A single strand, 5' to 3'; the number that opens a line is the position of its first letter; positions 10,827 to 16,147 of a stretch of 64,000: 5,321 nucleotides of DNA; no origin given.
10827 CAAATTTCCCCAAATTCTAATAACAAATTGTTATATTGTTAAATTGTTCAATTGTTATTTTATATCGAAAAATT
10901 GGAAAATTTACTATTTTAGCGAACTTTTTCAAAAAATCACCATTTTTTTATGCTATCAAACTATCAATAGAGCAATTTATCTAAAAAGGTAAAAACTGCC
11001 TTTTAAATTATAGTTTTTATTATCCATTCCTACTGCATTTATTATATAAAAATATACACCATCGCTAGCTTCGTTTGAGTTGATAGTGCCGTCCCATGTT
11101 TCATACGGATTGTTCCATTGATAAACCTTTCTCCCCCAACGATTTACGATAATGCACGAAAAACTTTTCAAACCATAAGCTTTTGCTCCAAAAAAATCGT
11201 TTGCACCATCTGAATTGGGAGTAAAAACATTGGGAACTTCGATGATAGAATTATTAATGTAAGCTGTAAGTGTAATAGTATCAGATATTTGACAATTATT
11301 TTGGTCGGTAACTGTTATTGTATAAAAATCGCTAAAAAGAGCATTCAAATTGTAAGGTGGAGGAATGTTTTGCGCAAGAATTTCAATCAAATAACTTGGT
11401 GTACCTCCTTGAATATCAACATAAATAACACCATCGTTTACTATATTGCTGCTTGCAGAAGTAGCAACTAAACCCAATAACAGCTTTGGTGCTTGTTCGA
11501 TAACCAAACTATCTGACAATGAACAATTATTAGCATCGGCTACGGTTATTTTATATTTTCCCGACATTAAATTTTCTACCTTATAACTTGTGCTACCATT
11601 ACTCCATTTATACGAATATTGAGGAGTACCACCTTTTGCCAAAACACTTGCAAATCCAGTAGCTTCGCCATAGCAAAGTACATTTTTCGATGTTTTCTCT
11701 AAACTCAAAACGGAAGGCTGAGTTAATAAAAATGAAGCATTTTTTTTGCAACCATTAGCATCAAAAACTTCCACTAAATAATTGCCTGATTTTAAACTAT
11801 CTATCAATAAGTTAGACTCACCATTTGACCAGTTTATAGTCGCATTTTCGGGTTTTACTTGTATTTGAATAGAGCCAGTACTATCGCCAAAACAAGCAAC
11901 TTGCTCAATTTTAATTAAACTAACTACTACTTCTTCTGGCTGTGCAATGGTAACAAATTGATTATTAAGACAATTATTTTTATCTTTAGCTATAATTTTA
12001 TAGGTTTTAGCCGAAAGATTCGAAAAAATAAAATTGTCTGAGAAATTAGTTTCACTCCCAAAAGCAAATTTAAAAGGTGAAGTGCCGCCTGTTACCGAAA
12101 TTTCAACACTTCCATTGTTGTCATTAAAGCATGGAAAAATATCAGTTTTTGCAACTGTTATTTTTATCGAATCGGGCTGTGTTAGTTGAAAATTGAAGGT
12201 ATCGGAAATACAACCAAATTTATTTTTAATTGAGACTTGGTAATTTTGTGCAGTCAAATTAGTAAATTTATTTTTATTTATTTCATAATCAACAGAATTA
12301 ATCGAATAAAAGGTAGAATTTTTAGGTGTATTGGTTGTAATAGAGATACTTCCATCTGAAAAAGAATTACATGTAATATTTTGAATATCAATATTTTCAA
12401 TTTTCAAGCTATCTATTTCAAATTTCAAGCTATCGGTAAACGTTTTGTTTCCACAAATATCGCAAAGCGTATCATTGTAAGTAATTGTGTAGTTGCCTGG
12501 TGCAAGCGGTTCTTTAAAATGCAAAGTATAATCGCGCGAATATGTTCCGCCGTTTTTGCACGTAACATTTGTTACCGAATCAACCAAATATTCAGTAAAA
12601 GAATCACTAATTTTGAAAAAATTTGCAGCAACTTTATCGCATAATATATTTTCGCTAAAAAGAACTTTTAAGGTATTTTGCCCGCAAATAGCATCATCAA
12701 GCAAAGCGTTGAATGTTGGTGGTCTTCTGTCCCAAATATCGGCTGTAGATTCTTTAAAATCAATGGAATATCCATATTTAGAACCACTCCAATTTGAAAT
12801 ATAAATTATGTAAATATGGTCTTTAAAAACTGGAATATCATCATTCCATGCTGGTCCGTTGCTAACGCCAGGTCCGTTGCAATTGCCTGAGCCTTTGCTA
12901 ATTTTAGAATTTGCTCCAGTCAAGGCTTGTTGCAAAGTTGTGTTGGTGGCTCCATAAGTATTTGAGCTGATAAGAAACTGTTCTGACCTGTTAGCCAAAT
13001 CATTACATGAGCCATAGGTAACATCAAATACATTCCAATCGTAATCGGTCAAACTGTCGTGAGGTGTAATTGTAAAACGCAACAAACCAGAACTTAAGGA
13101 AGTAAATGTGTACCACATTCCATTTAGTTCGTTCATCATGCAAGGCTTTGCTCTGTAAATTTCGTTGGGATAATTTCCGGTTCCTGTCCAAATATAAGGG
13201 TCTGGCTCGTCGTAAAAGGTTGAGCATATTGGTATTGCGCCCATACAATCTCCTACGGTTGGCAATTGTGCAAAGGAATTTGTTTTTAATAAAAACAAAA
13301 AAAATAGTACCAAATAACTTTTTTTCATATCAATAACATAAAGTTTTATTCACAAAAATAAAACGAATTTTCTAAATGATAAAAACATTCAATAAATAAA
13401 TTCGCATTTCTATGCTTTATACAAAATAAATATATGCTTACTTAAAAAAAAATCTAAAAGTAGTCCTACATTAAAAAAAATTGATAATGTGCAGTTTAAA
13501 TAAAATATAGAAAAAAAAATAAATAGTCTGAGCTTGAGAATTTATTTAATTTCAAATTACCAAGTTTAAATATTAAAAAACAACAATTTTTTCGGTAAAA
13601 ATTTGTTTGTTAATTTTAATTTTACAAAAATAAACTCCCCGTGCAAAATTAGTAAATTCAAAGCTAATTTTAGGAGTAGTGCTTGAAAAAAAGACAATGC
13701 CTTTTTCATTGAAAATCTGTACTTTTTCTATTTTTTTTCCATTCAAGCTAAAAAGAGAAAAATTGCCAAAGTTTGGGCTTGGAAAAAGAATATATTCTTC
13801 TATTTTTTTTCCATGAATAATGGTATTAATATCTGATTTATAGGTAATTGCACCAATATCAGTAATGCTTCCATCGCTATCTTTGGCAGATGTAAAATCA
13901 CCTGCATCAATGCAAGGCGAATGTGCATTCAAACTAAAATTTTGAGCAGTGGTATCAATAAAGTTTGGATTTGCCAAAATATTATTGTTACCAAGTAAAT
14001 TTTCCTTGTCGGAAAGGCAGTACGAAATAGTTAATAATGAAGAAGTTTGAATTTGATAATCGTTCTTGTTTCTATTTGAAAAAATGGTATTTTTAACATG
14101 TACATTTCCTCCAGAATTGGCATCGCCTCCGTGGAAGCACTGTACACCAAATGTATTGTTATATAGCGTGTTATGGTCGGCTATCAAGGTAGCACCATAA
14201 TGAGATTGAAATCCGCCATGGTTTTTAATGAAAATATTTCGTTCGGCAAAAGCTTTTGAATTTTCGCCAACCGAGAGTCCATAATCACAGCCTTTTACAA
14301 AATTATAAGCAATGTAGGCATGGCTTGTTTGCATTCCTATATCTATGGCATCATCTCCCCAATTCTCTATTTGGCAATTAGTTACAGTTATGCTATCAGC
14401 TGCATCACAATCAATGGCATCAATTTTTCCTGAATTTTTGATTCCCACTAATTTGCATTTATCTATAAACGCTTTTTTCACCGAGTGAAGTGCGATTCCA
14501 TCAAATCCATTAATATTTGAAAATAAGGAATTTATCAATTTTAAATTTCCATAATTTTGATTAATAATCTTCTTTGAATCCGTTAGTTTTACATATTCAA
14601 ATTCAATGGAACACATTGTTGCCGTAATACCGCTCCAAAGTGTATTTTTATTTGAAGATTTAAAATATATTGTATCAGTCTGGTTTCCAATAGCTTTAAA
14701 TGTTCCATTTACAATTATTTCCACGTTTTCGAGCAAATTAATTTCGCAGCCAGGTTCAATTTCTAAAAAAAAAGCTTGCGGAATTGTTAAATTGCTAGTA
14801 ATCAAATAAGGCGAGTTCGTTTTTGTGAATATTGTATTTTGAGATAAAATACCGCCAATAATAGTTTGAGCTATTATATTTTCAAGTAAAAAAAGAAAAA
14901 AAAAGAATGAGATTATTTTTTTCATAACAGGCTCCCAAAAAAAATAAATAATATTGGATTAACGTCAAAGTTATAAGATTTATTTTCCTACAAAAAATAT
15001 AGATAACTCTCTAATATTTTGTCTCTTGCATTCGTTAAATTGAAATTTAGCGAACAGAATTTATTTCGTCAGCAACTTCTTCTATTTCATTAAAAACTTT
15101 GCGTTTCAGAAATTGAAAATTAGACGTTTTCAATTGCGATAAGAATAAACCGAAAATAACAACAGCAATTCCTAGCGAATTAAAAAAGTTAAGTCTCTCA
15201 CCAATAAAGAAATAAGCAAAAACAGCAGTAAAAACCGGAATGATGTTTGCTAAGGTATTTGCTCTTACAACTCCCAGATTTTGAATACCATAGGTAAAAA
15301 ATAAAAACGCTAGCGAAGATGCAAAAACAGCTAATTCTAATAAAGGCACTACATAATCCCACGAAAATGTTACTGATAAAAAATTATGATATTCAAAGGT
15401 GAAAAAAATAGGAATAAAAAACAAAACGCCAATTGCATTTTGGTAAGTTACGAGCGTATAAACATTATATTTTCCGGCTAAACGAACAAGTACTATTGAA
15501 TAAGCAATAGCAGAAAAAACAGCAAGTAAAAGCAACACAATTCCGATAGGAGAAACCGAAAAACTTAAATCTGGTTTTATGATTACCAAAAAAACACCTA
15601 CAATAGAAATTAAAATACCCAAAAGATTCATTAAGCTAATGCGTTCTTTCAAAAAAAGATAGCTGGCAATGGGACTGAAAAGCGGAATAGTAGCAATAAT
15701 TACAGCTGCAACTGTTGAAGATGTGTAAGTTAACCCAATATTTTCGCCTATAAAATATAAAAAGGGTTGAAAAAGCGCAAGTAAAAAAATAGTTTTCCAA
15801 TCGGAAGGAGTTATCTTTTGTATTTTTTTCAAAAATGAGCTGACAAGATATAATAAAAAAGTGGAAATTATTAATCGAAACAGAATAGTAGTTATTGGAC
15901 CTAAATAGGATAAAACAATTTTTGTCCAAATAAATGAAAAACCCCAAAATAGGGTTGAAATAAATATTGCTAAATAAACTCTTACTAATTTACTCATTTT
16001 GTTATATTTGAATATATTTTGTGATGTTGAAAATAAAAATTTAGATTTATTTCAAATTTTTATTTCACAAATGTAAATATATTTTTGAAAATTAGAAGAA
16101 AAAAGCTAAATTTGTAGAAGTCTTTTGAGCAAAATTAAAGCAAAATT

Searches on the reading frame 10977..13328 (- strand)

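Call 29: search_protein_families(library=pfam, proteins=[window:10977-13328:-], max_evalue=0.0001)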
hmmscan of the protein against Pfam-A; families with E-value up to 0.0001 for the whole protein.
window:10977-13328:- (783 aa): 2 families
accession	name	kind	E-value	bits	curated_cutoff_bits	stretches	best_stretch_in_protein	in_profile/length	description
PF13573.12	SprB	-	3.3e-22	78.3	28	2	546-580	3-37/37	SprB repeat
PF13585.12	CHU_C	-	7.6e-18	64.9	27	1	696-781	1-86/86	CHU_C Type IX secretion signal domain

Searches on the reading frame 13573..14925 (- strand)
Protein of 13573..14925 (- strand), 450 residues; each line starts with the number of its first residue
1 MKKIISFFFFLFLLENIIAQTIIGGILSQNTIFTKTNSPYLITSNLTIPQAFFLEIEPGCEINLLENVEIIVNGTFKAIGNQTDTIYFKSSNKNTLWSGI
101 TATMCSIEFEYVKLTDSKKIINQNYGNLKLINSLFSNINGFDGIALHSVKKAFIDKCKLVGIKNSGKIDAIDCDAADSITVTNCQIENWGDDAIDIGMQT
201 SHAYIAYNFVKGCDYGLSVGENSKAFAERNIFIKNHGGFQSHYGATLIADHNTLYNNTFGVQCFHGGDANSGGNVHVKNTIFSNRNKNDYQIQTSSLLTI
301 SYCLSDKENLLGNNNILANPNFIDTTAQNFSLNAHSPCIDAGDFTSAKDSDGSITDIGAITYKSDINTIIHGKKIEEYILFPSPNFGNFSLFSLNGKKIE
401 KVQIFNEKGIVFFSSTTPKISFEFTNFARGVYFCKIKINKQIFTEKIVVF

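Call 29: search_protein_families(library=pfam, proteins=[window:13573-14925:-], max_evalue=0.0001)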
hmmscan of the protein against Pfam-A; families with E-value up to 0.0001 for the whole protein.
window:13573-14925:- (450 aa): 2 families
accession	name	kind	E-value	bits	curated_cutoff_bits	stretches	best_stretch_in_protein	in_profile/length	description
PF13229.12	Beta_helix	-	1.4e-09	38.2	25.9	1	99-259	2-158/158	Right handed beta helix region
PF18962.6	Por_Secre_tail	-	1.1e-06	29.2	27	1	380-449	1-75/75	Secretion system C-terminal sorting domain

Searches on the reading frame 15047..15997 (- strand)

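Call 29: search_protein_families(library=pfam, proteins=[window:15047-15997:-], max_evalue=0.0001)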
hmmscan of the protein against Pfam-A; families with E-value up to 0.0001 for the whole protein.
window:15047-15997:- (316 aa): 2 families
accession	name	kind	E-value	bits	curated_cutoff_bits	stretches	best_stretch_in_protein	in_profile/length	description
PF00892.27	EamA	-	1.1e-45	155.7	28.2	2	7-139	3-134/135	EamA-like transporter family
PF03151.22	TPT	-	1.1e-12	48.4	30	1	22-203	18-201/291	Triose-phosphate Transporter family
